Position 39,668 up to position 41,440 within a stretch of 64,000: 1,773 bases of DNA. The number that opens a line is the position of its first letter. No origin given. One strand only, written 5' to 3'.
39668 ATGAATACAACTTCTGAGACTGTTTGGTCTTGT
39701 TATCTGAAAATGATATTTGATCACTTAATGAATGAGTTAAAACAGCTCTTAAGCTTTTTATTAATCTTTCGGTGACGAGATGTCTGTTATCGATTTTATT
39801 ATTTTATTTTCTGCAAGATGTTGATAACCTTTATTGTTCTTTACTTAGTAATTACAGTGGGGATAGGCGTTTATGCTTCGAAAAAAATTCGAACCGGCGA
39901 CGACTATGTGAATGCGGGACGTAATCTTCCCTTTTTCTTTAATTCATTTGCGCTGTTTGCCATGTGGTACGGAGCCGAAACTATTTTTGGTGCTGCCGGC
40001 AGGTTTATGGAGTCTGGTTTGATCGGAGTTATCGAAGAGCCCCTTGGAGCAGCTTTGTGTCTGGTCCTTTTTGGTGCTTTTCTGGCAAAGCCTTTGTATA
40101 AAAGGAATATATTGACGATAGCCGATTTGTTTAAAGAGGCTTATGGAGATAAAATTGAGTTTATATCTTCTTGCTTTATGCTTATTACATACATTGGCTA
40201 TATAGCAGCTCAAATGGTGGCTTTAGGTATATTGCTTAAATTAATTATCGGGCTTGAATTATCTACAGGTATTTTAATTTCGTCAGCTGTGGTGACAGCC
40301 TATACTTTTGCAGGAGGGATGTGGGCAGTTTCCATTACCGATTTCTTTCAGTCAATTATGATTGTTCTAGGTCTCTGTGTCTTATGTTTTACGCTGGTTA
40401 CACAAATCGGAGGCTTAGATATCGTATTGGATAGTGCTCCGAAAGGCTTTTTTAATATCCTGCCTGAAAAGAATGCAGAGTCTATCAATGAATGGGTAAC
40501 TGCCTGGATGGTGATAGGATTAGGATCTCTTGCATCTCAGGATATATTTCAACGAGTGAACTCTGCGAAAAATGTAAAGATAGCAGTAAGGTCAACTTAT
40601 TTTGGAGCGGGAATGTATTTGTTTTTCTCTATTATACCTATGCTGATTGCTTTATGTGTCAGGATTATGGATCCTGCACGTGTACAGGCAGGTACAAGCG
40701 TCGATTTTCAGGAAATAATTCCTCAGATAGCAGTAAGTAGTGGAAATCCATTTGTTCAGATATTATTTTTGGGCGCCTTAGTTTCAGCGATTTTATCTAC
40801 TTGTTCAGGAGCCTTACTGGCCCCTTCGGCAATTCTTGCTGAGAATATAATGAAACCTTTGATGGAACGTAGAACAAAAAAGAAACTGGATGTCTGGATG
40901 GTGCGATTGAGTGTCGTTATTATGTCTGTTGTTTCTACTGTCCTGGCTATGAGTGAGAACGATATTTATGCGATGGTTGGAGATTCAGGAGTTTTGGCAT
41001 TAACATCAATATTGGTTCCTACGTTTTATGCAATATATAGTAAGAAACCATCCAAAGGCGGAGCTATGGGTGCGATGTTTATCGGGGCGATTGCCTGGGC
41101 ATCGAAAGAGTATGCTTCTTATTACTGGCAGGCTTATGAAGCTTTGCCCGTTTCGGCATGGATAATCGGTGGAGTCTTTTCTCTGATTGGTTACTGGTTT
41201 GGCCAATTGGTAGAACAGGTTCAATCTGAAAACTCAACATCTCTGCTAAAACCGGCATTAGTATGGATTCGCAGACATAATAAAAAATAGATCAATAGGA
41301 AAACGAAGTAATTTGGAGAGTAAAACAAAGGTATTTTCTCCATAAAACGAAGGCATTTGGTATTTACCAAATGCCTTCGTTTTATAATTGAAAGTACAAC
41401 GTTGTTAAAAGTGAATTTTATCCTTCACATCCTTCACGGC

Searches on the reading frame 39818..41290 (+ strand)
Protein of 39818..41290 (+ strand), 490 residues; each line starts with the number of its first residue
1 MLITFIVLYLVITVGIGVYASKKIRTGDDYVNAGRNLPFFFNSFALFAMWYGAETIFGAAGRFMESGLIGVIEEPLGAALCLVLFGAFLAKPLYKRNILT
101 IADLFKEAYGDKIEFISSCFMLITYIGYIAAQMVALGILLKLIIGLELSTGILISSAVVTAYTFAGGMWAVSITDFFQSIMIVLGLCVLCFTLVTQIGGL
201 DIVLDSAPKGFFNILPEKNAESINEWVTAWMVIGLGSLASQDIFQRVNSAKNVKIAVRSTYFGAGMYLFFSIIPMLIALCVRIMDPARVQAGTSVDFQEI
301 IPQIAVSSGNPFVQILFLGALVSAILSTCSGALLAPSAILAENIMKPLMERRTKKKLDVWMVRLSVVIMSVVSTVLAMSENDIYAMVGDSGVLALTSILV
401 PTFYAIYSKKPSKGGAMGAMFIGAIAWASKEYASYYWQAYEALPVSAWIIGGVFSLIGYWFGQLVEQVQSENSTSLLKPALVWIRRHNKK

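Call 7: search_protein_families(library=pfam, proteins=[window:39818-41290:+])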
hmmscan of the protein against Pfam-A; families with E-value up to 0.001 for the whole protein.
window:39818-41290:+ (490 aa): 1 family
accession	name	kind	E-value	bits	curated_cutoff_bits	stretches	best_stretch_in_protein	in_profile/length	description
PF00474.23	SSF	-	2.2e-48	165.6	22.8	1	30-423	1-406/406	Sodium:solute symporter family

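Call 14: find_related_loci(query=window:39818-41290:+, collection=genome_contigs, flank=10000)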
Query window:39818-41290:+ (490 aa) in genome_contigs; peptide patterns used: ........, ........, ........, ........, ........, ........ (x = any residue, [..] = any of these).
39 stretches matched a pattern; 4 encode a relative of the query (tblastn E <= 1e-3); 4 distinct loci.
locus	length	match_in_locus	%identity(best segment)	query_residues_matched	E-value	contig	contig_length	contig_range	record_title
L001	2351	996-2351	97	1-452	0e+0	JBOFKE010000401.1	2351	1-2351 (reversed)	MAG: Bacteroidales bacterium isolate WFFMC_MAG_374 k139_28202_flag=0_multi=20.6383_len=2351, whole genome shotgun sequen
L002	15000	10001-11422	89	1-473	0e+0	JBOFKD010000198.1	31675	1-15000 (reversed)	MAG: Bacteroidales bacterium isolate WFFMC_MAG_375 k139_23262_flag=0_multi=7.8457_len=31675, whole genome shotgun sequen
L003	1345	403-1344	99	1-314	0e+0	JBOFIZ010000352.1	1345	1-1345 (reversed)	MAG: Bacteroidales bacterium isolate WFFMC_MAG_007 k139_735853_flag=0_multi=23.9080_len=1345, whole genome shotgun seque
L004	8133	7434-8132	88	1-233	3e-126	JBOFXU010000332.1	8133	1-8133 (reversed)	MAG: Bacteroidales bacterium isolate WFFMC_MAG_518 k139_186430_flag=0_multi=6.9006_len=8133, whole genome shotgun sequen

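Call 20: find_encoding_contigs(protein=window:39818-41290:+, flank=6000, max_places=10)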
Protein window:39818-41290:+ (490 aa): 23 contigs read that carry it; 10 places shown.
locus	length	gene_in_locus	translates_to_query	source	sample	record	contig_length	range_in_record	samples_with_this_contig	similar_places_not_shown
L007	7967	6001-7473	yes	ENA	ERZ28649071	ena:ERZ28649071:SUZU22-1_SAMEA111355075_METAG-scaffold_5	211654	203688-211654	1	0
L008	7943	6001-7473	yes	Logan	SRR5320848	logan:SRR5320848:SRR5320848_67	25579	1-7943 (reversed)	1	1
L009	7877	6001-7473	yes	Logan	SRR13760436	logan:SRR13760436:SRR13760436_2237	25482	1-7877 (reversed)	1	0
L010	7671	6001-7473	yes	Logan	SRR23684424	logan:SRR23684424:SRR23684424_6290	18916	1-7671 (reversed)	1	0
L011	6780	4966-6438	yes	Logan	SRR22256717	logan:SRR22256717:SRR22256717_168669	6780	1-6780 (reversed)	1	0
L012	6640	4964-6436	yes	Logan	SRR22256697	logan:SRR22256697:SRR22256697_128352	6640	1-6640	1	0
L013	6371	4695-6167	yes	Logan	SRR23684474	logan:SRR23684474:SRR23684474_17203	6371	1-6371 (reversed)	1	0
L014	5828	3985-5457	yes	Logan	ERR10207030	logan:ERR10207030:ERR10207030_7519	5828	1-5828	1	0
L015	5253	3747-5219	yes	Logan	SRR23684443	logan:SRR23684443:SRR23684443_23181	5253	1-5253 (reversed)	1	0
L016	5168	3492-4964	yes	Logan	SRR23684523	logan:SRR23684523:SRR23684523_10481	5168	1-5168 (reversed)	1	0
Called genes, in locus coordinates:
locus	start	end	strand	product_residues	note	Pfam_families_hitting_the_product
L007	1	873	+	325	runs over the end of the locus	PF01641:SelR, PF01625:PMSR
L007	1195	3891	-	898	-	PF00521:DNA_topoisoIV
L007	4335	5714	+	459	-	PF01554:MatE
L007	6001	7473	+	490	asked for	PF00474:SSF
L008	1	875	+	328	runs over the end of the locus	PF01641:SelR, PF01625:PMSR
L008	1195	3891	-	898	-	PF00521:DNA_topoisoIV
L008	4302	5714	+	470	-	PF01554:MatE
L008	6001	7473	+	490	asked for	PF00474:SSF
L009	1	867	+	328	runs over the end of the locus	PF01641:SelR, PF01625:PMSR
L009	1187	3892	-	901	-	PF00521:DNA_topoisoIV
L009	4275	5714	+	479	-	PF01554:MatE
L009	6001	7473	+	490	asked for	PF00474:SSF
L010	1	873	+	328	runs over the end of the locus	PF01641:SelR, PF01625:PMSR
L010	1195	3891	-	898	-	PF00521:DNA_topoisoIV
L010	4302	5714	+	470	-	PF01554:MatE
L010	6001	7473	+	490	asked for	PF00474:SSF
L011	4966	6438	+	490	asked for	PF00474:SSF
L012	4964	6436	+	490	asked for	PF00474:SSF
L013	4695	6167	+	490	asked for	PF00474:SSF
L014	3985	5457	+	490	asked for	PF00474:SSF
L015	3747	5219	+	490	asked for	PF00474:SSF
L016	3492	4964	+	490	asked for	PF00474:SSF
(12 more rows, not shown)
